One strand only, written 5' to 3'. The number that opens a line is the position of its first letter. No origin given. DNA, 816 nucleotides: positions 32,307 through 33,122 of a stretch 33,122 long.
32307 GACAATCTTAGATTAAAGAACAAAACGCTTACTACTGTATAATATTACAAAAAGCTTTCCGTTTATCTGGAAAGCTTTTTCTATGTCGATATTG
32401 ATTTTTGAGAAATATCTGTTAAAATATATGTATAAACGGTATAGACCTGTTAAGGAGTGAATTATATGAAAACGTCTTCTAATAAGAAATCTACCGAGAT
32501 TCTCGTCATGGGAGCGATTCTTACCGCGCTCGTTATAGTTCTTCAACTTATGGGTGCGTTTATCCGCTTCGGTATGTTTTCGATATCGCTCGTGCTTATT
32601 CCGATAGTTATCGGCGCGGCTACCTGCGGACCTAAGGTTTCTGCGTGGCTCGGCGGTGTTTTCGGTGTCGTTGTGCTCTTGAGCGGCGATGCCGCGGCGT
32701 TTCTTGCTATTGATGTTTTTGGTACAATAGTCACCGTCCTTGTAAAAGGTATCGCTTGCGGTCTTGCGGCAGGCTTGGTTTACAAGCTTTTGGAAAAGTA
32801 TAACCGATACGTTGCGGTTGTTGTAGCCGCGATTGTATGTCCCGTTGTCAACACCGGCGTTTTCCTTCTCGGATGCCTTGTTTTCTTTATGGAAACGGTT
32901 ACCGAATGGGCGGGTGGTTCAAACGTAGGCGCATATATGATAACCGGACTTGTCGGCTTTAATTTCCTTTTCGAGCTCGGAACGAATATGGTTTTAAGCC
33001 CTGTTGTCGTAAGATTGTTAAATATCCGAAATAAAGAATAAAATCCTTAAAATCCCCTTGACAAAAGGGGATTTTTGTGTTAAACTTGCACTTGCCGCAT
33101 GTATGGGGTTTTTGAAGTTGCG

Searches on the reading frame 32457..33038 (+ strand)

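Call 54: search_protein_families(library=pfam, proteins=[window:32457-33038:+], max_evalue=0.001)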
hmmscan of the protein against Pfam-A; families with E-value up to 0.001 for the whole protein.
window:32457-33038:+ (194 aa): 2 families
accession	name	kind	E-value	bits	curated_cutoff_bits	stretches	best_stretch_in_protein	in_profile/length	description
PF12822.12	ECF_trnsprt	-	4.4e-14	53.3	30.7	1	16-185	3-169/169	ECF transporter, substrate-specific component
PF09515.15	Thia_YuaJ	-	5.4e-05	23.8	25.8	1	16-144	1-132/177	Thiamine transporter protein (Thia_YuaJ)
